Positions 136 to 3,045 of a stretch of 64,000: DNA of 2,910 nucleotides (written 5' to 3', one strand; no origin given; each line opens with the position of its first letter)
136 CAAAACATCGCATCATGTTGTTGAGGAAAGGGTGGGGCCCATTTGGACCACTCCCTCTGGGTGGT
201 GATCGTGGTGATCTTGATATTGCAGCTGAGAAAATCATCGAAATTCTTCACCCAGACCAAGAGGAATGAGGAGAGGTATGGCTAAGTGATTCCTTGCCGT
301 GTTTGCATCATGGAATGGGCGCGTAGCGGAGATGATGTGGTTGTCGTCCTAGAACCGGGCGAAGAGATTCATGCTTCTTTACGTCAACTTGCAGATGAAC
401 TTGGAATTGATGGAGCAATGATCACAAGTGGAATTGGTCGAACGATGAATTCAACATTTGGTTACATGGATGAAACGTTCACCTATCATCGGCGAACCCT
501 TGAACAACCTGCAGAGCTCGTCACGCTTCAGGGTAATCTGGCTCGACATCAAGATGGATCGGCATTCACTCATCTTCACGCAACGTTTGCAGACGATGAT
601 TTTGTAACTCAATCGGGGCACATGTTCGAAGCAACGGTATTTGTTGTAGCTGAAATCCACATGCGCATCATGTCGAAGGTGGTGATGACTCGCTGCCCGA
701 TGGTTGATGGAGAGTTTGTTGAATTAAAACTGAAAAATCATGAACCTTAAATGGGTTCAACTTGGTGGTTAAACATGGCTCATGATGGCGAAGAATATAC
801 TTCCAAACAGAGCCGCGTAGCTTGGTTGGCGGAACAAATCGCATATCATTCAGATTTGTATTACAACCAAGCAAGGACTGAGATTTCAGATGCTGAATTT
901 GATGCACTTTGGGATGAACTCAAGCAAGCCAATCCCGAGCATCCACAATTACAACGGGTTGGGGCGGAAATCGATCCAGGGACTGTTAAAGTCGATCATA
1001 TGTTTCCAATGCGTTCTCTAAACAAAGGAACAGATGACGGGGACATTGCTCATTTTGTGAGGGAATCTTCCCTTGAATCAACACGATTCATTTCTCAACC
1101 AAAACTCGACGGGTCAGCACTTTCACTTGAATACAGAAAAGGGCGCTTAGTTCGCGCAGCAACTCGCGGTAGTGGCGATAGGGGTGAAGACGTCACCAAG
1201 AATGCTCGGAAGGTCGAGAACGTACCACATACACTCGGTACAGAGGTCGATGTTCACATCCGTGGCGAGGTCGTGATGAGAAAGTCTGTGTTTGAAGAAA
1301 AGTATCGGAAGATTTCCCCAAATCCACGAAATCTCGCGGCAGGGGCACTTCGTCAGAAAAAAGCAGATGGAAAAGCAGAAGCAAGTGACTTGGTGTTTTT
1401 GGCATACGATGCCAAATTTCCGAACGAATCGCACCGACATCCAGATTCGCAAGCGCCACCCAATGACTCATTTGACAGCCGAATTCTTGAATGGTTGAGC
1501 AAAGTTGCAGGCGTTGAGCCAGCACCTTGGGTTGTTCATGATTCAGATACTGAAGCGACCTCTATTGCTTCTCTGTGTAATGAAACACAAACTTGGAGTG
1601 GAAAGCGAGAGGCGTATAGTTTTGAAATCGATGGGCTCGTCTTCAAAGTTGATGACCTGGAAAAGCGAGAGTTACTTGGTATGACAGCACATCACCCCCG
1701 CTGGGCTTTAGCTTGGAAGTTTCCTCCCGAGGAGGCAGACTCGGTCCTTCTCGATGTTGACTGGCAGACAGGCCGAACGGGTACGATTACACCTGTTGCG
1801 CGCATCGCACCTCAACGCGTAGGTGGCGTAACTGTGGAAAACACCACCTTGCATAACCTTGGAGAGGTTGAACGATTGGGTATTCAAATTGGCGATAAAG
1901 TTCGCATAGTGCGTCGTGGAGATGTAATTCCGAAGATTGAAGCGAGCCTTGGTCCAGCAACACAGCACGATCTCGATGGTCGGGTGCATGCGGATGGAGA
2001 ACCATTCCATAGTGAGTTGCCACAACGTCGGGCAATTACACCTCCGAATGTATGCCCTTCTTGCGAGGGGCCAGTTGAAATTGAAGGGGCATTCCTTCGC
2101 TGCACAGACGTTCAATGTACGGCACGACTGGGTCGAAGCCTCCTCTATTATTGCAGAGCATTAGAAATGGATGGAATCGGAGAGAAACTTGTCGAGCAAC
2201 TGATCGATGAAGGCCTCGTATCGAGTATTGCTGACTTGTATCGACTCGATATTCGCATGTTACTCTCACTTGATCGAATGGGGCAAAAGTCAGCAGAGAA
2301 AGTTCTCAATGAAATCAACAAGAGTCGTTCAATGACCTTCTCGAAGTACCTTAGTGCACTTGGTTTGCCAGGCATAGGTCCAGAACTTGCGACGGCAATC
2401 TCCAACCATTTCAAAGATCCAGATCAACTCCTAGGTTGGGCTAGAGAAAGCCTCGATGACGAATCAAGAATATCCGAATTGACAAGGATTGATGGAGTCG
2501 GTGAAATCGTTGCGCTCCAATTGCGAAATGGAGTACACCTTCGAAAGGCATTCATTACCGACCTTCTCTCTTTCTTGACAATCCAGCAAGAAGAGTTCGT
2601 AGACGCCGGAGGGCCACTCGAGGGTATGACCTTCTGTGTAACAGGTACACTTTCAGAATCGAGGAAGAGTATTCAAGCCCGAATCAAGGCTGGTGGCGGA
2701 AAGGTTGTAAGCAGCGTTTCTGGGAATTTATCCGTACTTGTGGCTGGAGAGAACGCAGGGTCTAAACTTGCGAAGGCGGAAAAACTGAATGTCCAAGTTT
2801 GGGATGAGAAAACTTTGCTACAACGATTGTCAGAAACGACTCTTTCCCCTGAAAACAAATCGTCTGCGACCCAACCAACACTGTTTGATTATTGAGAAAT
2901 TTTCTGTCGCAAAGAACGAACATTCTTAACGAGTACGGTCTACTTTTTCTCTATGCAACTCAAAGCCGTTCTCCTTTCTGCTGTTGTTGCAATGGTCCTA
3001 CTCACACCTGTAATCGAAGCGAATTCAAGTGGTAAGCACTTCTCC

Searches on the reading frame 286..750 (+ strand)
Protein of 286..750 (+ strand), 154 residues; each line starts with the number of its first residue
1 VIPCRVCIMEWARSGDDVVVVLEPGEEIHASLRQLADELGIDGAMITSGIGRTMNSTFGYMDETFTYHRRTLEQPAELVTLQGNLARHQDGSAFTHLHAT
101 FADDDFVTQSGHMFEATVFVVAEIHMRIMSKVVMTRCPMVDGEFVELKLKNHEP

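Call 16: search_protein_families(library=pfam, proteins=[window:286-750:+], max_evalue=0.01)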
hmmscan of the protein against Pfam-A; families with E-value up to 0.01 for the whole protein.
window:286-750:+ (154 aa): 1 family
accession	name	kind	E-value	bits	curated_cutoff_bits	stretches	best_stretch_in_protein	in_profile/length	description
PF03479.20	PCC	-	5.1e-21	75.6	25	1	18-126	3-112/117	Plants and Prokaryotes Conserved (PCC) domain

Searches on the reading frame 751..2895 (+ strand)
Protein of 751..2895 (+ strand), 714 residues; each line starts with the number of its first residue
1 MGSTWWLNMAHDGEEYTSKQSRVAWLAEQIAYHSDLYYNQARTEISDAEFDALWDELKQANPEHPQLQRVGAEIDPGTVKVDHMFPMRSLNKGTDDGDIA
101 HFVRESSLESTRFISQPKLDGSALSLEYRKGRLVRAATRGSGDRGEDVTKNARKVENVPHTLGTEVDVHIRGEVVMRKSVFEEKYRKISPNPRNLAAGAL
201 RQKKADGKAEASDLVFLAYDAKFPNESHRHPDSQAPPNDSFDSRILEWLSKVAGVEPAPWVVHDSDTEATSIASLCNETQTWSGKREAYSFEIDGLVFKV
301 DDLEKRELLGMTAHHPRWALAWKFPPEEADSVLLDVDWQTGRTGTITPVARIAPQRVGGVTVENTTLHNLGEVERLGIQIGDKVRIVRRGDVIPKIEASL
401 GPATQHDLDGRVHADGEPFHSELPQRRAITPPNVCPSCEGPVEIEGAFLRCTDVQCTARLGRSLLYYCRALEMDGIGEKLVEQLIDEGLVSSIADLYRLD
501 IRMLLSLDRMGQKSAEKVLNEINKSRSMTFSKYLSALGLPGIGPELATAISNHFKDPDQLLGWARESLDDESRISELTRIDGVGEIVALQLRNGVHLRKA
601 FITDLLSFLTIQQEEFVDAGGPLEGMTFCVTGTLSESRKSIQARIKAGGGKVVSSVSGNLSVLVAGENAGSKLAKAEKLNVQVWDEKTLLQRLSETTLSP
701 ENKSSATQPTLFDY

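Call 16: search_protein_families(library=pfam, proteins=[window:751-2895:+], max_evalue=0.01)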
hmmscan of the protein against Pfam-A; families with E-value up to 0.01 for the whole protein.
window:751-2895:+ (714 aa): 9 families
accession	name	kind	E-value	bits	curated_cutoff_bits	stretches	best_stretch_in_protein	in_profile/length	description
PF01653.23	DNA_ligase_aden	-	2.7e-52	178.2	27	1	80-327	6-253/253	NAD-dependent DNA ligase adenylation domain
PF03120.22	DNA_ligase_OB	-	7.7e-24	83.8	32.9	1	332-400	3-71/79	NAD-dependent DNA ligase OB-fold domain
PF14520.12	HHH_5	-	1.3e-14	54.8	27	2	471-523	5-56/57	Helix-hairpin-helix domain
PF00533.33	BRCT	-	5.6e-12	46.2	21.3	1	621-691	4-76/78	BRCA1 C Terminus (BRCT) domain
PF22745.1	Nlig-Ia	-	8.4e-07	30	27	1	21-67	4-51/92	DNA ligase-like, N-terminal NAD+-binding domain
PF12738.14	PTCB-BRCT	-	4.9e-06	26.9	22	1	626-683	1-58/63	twin BRCT domain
PF12826.13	HHH_2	-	9.6e-06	26.1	27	1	534-592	3-52/64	Helix-hairpin-helix motif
PF16589.12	BRCT_2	-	4.4e-05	24.1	27.3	1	623-684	3-65/86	BRCT domain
PF00633.29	HHH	-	0.00013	22.1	24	0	538-550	15-27/30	Helix-hairpin-helix motif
